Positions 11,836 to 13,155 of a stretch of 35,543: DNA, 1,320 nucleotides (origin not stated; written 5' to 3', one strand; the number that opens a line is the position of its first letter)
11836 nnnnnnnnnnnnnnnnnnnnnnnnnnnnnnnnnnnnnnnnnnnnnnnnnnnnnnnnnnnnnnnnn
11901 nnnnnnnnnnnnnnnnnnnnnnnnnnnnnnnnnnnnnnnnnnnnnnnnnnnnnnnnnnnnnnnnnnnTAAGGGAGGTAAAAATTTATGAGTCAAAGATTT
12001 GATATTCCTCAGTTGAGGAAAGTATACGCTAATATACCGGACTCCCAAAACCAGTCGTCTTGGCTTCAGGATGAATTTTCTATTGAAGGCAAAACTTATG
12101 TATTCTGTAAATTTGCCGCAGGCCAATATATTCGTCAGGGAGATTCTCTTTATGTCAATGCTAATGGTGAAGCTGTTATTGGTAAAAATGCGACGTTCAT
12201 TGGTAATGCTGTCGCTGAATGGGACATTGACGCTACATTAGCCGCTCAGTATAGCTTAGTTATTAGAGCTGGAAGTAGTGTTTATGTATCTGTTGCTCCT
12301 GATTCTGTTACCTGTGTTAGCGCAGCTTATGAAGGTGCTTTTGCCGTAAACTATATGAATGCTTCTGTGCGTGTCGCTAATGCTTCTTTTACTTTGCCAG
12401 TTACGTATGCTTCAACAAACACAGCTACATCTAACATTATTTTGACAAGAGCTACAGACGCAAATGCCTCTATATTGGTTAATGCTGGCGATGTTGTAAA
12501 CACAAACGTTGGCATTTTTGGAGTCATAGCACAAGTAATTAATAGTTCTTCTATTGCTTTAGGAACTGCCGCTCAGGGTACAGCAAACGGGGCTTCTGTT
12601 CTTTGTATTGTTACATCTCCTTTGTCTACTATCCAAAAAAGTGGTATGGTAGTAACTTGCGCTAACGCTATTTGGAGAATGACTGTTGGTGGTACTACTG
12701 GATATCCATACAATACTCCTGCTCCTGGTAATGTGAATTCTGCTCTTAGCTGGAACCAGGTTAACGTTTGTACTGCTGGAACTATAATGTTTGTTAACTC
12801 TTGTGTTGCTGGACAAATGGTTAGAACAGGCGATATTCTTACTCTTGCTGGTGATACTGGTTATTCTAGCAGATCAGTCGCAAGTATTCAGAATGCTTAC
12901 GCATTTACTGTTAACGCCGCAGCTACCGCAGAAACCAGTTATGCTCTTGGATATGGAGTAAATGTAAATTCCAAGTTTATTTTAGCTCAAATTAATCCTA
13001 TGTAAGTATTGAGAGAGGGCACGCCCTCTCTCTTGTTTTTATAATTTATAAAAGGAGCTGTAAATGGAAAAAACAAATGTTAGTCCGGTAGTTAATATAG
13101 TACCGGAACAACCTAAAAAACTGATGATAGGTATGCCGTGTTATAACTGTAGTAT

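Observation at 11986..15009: Glycosyltransferase pair inserted in the capsid module next to a Ser/Thr/Asn-rich virion protein: virion glycosylation hypothesis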

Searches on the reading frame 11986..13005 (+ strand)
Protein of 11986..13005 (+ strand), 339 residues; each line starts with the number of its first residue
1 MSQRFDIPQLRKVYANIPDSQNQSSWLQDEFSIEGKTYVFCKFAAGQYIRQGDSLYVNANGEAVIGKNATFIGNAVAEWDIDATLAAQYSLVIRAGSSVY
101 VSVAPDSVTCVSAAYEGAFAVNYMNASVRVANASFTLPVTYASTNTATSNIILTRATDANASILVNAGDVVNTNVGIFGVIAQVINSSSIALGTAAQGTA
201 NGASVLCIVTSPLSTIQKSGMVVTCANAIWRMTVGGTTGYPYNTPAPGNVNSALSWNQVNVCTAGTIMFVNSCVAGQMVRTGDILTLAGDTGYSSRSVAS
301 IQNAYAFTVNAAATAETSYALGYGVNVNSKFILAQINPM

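Call 5: search_protein_families(library=pfam, proteins=[window:11986-13005:+], max_evalue=0.1)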
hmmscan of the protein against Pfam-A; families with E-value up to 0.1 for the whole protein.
window:11986-13005:+ (339 aa): 1 family
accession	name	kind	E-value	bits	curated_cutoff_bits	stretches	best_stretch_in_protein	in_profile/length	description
PF13533.13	Biotin_lipoyl_2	-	0.044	14.1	29.8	0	276-285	19-28/32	Biotin-lipoyl like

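Call 6: search_protein_families(library=phrogs, proteins=[window:11986-13005:+], max_evalue=0.01)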
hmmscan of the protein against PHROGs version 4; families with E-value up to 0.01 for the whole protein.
window:11986-13005:+ (339 aa): 0 families

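Call 11: search_solved_structures(query=window:11986-13005:+, max_evalue=10)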
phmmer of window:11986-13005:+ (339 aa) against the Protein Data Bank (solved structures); distinct sequences matched with E-value up to 10: 0.

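Call 12: find_homologous_proteins(query=window:11986-13005:+)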
Query window:11986-13005:+ (339 aa): 7 proteins with E <= 0.001 among 4721 candidates.
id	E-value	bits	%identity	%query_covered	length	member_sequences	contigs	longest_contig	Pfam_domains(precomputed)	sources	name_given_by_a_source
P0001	9.9e-212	720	100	100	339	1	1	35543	-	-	-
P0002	3.9e-169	580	78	100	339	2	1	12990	-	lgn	-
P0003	1.8e-142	492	67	100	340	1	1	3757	-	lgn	-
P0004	2.6e-135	469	65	100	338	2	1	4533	-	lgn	-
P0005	2.3e-78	282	47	99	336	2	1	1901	-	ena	-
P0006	1.4e-64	236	40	100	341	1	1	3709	-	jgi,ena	jgi:hypothetical protein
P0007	1.1e-31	128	35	99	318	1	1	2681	-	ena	-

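Call 14: find_encoding_contigs(protein=P0002, flank=10000)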
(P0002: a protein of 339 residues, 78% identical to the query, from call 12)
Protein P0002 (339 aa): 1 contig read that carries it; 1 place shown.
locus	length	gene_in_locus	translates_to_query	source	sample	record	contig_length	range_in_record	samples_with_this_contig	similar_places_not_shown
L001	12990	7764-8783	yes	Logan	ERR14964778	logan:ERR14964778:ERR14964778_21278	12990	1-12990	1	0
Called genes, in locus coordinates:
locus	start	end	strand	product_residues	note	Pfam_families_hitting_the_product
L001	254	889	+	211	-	-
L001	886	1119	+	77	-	-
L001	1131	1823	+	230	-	PF05050:Methyltransf_21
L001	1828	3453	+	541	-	-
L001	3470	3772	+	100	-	-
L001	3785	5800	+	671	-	PF23899:SU10_portal (faint), PF16510:P22_portal (weak)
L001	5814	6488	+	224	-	-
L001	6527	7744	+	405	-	-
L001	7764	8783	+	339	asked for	-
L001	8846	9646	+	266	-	-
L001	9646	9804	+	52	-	-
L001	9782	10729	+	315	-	PF00852:Glyco_transf_10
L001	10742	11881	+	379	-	-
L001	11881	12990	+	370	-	?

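Call 15: find_encoding_contigs(protein=P0004, flank=10000)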
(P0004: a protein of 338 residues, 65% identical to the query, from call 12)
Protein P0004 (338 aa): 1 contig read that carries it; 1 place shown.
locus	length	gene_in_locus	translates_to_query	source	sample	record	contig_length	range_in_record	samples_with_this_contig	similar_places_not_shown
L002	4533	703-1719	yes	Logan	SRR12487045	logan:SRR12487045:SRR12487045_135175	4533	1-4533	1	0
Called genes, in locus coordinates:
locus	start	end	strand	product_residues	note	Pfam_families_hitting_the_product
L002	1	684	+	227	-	?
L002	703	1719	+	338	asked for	-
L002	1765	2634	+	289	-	-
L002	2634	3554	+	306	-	PF00852:Glyco_transf_10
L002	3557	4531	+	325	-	?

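Call 16: find_encoding_contigs(protein=P0006, flank=10000)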
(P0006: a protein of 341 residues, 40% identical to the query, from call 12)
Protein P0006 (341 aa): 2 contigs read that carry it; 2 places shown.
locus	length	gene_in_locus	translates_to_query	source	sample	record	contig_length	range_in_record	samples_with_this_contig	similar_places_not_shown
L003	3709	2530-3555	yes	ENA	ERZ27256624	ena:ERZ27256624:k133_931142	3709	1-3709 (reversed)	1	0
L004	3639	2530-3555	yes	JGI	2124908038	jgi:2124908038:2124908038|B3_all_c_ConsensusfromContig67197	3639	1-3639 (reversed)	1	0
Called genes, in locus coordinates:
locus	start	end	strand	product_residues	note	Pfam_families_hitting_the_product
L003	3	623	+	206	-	?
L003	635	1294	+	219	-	-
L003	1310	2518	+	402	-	-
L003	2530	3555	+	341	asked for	-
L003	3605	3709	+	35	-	?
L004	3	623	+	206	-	?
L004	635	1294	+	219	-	-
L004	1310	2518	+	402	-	-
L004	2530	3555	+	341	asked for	-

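Call 17: find_encoding_contigs(protein=P0003, flank=10000)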
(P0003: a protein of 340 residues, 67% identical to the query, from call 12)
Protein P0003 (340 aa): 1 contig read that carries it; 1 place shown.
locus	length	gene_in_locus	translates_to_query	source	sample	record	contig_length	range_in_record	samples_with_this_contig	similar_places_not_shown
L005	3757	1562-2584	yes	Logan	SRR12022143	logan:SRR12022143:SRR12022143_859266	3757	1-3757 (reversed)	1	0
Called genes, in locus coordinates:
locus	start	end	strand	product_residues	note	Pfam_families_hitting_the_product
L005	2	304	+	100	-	?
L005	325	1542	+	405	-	-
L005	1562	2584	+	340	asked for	-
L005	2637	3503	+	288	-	-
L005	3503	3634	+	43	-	-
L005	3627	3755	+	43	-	?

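Call 18: find_encoding_contigs(protein=P0007, flank=10000)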
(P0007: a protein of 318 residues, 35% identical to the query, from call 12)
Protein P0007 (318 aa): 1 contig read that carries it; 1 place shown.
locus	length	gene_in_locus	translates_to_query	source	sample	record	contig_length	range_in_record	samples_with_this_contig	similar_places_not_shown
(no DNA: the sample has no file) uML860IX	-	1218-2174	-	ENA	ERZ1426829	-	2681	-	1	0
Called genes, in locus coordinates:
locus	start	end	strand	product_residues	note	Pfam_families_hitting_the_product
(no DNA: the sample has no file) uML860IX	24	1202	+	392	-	-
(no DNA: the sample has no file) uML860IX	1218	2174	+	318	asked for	-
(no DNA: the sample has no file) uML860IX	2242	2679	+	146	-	?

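Call 19: find_encoding_contigs(protein=P0005, flank=10000)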
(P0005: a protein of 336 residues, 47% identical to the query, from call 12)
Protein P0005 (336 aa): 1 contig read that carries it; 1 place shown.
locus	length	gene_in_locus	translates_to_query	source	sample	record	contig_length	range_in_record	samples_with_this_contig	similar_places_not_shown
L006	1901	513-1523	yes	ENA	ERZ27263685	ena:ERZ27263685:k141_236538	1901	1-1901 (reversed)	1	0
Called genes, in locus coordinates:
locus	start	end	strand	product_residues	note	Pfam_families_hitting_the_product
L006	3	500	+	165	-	?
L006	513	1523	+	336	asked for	-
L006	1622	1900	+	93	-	?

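Call 31: predict_structure(alignment_id=A1)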
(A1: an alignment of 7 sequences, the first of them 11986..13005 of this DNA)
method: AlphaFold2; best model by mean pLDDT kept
length: 339 residues; sequences in the alignment: 7
mean_pLDDT: 38.6   pTM: 0.35
mean pLDDT of the five models: 38.6, 36.2, 34.8, 32.9, 32.6
residues with pLDDT >= 90: 0; 70-90: 59; 50-70: 24; < 50: 256
segments of 3 or more residues with pLDDT < 50: 1-5, 19-23, 67-69, 97-339
pLDDT, mean of each block of 10 residues (from residue 1): 52 69 60 80 83 71 62 70 83 61 33 37 25 26 27 30 22 27 30 28 27 24 23 21 26 24 25 24 25 26 23 23 23 23
secondary structure, 60 per line:
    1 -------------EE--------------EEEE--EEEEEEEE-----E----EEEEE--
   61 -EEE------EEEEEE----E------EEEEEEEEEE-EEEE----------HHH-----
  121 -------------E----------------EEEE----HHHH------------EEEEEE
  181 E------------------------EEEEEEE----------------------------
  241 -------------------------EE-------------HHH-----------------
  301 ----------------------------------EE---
elements in order: E30-33 E36-43 E54-58 E62-64 E71-76 E88-97 E99-102 E151-154 H159-162 E175-181 E206-212

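Call 33: search_solved_structures(query=A1, max_evalue=10, show_alignments=2)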
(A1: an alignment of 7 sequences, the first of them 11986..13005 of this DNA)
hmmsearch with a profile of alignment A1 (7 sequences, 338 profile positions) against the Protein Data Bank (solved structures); distinct sequences matched with E-value up to 10: 6.
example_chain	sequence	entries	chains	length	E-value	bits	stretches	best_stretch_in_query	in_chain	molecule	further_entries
3pcr_A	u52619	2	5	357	0.22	13.7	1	97-171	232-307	EspG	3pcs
4fmd_A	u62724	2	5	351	0.26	13.4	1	97-171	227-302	EspG protein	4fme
4fmc_A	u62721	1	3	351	0.26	13.4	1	97-171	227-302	ROrf2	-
4fma_A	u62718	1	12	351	0.28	13.3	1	97-171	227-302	EspG protein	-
3q1c_A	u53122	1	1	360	0.29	13.3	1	97-171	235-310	LEE-encoded effector EspG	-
8eci_1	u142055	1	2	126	0.53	12.4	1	153-214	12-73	Decoration protein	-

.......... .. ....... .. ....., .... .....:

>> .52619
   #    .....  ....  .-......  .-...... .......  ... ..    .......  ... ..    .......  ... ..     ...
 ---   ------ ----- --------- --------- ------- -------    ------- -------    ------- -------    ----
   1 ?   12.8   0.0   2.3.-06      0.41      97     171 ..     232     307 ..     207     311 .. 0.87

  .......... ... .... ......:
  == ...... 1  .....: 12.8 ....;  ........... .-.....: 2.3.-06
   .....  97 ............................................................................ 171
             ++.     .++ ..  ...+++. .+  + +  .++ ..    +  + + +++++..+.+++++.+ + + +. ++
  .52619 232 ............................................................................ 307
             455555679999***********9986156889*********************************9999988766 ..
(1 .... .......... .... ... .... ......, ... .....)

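Call 48: search_protein_representatives(alignment_id=A1)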
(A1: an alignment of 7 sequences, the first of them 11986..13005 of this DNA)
Query: 7 sequences, 338 profile positions. Proteins with E-value up to 0.001 (for the whole library): 17; up to 1e-10: 12; up to 1e-30: 10. The best 17 are listed.
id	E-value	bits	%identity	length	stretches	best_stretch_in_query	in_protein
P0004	1.9e-163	559.7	-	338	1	1-338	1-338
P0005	3.3e-148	509.6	-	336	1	3-338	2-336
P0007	6.3e-121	419.9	-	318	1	1-337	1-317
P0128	3.0e-77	276.3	-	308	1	1-333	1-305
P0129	1.8e-67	244.2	-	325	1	5-336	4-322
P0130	8.3e-62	225.6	-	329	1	1-336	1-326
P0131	2.2e-56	207.7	-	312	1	24-337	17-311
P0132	5.1e-56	206.5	-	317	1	25-336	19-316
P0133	1.8e-55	204.8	-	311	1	1-336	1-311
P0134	1.8e-34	135.6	-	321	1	27-330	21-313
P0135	2.3e-29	118.9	-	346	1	12-334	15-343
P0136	3.3e-14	69.1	-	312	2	11-214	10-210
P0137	1.2e-08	50.8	-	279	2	25-128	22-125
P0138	8.7e-08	47.9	-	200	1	3-121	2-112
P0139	5.0e-06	42.2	-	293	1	33-204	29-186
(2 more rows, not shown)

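Call 50: search_solved_structures(query=A3, max_evalue=10, show_alignments=3)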
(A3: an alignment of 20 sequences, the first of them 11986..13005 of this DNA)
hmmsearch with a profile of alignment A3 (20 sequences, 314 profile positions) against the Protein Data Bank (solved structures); distinct sequences matched with E-value up to 10: 3.
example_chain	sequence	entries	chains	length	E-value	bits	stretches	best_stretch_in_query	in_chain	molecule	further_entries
1cpt_A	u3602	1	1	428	0.48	12.7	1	175-263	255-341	CYTOCHROME P450-TERP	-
8eul_A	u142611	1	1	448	0.52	12.6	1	175-263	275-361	Cytochrome P450-terp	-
8euh_A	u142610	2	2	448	0.52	12.6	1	175-263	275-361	Cytochrome P450-terp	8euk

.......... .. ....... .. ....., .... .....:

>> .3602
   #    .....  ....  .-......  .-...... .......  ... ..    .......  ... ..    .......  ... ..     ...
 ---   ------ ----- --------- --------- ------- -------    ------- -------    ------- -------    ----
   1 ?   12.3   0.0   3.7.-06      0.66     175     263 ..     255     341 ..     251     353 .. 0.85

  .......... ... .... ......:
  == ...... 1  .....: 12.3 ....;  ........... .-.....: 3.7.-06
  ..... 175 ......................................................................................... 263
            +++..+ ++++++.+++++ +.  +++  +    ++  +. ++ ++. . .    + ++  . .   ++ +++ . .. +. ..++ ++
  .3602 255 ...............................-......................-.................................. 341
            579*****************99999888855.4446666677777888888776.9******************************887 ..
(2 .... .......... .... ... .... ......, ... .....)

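Call 51: search_protein_families(library=pfam, alignment_id=A3, max_evalue=1)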
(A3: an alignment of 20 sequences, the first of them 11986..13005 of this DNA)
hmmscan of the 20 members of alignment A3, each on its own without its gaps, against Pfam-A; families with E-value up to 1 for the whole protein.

A. member 1, window:11986-13005:+ (339 aa): 1 family
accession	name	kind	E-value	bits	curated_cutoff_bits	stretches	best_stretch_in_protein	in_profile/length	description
PF13533.13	Biotin_lipoyl_2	-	0.044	14.1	29.8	0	276-285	19-28/32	Biotin-lipoyl like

B. families by the number of members that match (of 20 scanned): 18 families
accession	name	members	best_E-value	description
PF13533.13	Biotin_lipoyl_2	2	0.044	Biotin-lipoyl like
PF02699.20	YajC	2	0.059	Preprotein translocase subunit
PF12142.13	PPO1_DWL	1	0.00072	Polyphenol oxidase middle domain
PF05473.18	UL45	1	0.0046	UL45 protein, carbohydrate-binding C-type lectin-like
PF14685.13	PDZ_Tricorn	1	0.013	Tricorn protease PDZ domain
PF14976.13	YPEH2ZP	1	0.03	Yippee homolog 2 zinc finger protein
PF25638.1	DUF5983_N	1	0.037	Family of unknown function (DUF5983) N-terminal domain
PF14605.12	Nup35_RRM_2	1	0.04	Nup53/35/40-type RNA recognition motif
PF22183.1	Fibre_HD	1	0.049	Atadenovirus fibre, head domain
PF19304.4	PGDH_inter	1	0.078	D-3-phosphoglycerate dehydrogenase intervening domain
PF02839.19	CBM_5_12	1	0.098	Carbohydrate-binding module family 5/12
PF21154.2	RPN7_PSMD6_C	1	0.13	26S proteasome regulatory subunit RPN7/PSMD6 C-terminal helix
PF09500.16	YiiD_C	1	0.13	Putative thioesterase (yiiD_Cterm)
PF11811.13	DUF3331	1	0.17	Domain of unknown function (DUF3331)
PF12512.13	DUF3717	1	0.18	Protein of unknown function (DUF3717)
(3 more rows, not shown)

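Call 59: predict_structure(alignment_id=A3)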
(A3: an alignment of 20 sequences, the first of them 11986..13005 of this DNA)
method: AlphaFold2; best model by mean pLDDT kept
length: 339 residues; sequences in the alignment: 20
mean_pLDDT: 68.0   pTM: 0.64
mean pLDDT of the five models: 68.0, 60.2, 51.8, 51.4, 48.2
residues with pLDDT >= 90: 9; 70-90: 160; 50-70: 130; < 50: 40
segments of 3 or more residues with pLDDT < 50: 1-3, 106-116, 236-255
pLDDT, mean of each block of 10 residues (from residue 1): 62 73 72 88 83 86 78 81 79 87 57 51 73 55 62 71 65 74 77 65 64 54 68 55 41 49 65 60 70 69 70 65 69 75
secondary structure, 60 per line:
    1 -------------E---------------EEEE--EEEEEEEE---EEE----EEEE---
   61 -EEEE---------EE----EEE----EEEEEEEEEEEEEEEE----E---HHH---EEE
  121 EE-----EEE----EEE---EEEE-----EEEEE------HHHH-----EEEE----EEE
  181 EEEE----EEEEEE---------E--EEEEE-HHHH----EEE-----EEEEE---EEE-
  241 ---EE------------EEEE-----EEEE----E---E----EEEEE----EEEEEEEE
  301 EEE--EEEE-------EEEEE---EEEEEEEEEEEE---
elements in order: E30-33 E36-43 E47-49 E54-57 E62-65 E81-83 E88-103 E118-122 E128-130 E135-137 E141-144 E150-154 H161-164 E170-173 E178-184 E189-194 E207-211 H213-216 E221-223 E229-233 E237-239 E258-261 E267-270 E284-288 E293-303 E306-309 E317-321 E325-336

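Call 61: fold_search(model_id=the predicted structure, library=pdb)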
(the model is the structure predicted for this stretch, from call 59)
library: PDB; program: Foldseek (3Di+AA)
matches with E <= 10: 1056; with E <= 0.001: 0
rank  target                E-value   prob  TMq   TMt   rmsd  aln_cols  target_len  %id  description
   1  4hiz_C                9.7e-03  0.47  0.19  0.12  17.4       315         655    9  Phage phi92 endosialidase (released 2014-01-15)
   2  4ind_A                1.0e-02  0.08  0.11  0.11  24.4       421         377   10  The Triple Jelly Roll Fold and Turret Assembly in an Archaeal Virus (released 2013-01-23)
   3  8qsy_LJ               1.3e-02  0.92  0.20  0.44  13.3       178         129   12  Portal capsid interface of full Haloferax tailed virus 1. (released 2024-10-23)
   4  4hiz_B                2.3e-02  0.41  0.19  0.11  14.1       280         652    9  Phage phi92 endosialidase (released 2014-01-15)
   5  7uw9_E                3.5e-02  0.54  0.16  0.09  18.3       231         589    9  Citrus V-ATPase State 1, H in contact with subunit a (released 2022-07-06)
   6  6qyy_B                3.7e-02  0.93  0.21  0.51  11.2       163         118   10  The crystal structure of head fiber gp8.5 N base in bacteriophage phi29 (released 2019-06-12)
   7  5wk1_K                3.9e-02  0.80  0.22  0.44  12.6       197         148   14  Structure of the major capsid protein and the capsid stabilizing protein of the marine siphovirus TW1 (released 2018-01-17)
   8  8qsy_JJ               4.6e-02  0.80  0.21  0.45  13.2       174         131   13  Portal capsid interface of full Haloferax tailed virus 1. (released 2024-10-23)
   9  6qyy_A                5.1e-02  0.85  0.20  0.50  11.9       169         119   10  The crystal structure of head fiber gp8.5 N base in bacteriophage phi29 (released 2019-06-12)
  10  5izl_A                5.4e-02  0.12  0.16  0.11  24.9       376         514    9  The crystal structure of human eEFSec in complex with GDPCP (released 2016-10-12)
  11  4hiz_A                6.0e-02  0.25  0.19  0.11  14.9       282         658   10  Phage phi92 endosialidase (released 2014-01-15)
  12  8qsy_JI               6.3e-02  0.21  0.11  0.23  15.1       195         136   11  Portal capsid interface of full Haloferax tailed virus 1. (released 2024-10-23)
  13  1td3_A                6.6e-02  0.95  0.15  0.43   5.4        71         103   14  Crystal structure of VSHP_BPP21 in space group C2 (released 2004-11-02)
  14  3gvj_A                6.6e-02  0.25  0.24  0.14  15.7       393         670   14  Crystal structure of an endo-neuraminidaseNF mutant (released 2010-03-02)
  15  6b8h_K                7.0e-02  0.96  0.16  0.11  15.3       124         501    8  Mosaic model of yeast mitochondrial ATP synthase monomer (released 2018-01-17)
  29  9ocb_K                1.3e-01  0.60  0.21  0.43  12.1       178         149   10  Sf11 capsid Icosahedral Reconstruction (released 2025-11-12)
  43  9ocb_I                1.7e-01  0.57  0.22  0.44  12.6       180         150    9  Sf11 capsid Icosahedral Reconstruction (released 2025-11-12)
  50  9ocb_H                1.9e-01  0.33  0.19  0.38  12.9       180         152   10  Sf11 capsid Icosahedral Reconstruction (released 2025-11-12)
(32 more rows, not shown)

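Call 63: fold_search(model_id=the predicted structure, library=viral)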
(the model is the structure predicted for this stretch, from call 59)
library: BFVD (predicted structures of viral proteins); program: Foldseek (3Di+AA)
matches with E <= 10: 1104; with E <= 0.001: 21
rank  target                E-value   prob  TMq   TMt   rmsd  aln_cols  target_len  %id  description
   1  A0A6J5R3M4            5.7e-06  1.00  0.22  0.27  17.9       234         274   14  Uncharacterized protein [uncultured Caudovirales phage]
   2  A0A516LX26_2          2.2e-05  0.99  0.19  0.08  21.5       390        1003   10  (no name in the UniProt tables at hand)
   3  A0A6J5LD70            2.6e-05  0.96  0.17  0.08  19.4       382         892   12  Uncharacterized protein [uncultured Caudovirales phage]
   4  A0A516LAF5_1          5.7e-05  0.95  0.18  0.06  25.4       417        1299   11  (no name in the UniProt tables at hand)
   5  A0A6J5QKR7            7.4e-05  0.98  0.20  0.09  16.3       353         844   12  Uncharacterized protein [uncultured Caudovirales phage]
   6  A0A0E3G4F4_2          1.0e-04  0.66  0.16  0.06  33.9       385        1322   11  Uncharacterized protein [Synechococcus phage ACG-2014f]
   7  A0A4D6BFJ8            1.9e-04  0.82  0.17  0.09  18.5       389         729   12  (no name in the UniProt tables at hand)
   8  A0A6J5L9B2            2.8e-04  0.92  0.19  0.06  19.4       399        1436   10  Baseplate protein J-like [uncultured Caudovirales phage]
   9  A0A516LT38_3          3.1e-04  0.84  0.19  0.07  21.2       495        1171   12  (no name in the UniProt tables at hand)
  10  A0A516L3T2            3.7e-04  0.90  0.17  0.11  18.8       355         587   12  (no name in the UniProt tables at hand)
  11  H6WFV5                4.1e-04  0.75  0.21  0.12  28.8       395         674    8  Virion structural protein and packaging [Cyanophage S-TIM5]
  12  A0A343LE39            4.5e-04  0.99  0.21  0.18  15.0       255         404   14  Tail fiber protein [Leptospira phage LE3]
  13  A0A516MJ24            5.1e-04  0.82  0.18  0.15  23.5       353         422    8  (no name in the UniProt tables at hand)
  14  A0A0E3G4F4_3          5.3e-04  0.87  0.14  0.06  16.6       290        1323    9  Uncharacterized protein [Synechococcus phage ACG-2014f]
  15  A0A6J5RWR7            5.6e-04  1.00  0.27  0.53  12.6       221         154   14  Uncharacterized protein [uncultured Caudovirales phage]
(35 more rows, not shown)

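Call 85: find_encoding_contigs(protein=P0136, flank=8000, max_places=2)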
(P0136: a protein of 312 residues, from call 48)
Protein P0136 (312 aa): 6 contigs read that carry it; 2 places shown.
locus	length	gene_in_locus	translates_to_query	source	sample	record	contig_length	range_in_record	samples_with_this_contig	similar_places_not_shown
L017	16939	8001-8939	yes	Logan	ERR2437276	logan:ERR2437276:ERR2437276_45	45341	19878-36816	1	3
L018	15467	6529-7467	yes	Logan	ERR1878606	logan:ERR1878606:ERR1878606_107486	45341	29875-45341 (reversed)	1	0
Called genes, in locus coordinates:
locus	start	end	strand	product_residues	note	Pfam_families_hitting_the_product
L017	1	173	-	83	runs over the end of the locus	-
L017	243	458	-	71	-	-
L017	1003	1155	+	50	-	-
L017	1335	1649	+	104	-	-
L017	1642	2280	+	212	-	-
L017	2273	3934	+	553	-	-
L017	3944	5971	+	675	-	PF23899:SU10_portal (faint)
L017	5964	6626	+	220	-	-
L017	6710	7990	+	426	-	-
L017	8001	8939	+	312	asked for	-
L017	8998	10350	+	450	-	PF13578:Methyltransf_24, PF03452:Anp1 (weak)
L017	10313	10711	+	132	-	-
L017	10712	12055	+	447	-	-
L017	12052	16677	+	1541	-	-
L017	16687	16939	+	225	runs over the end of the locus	-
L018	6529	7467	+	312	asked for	-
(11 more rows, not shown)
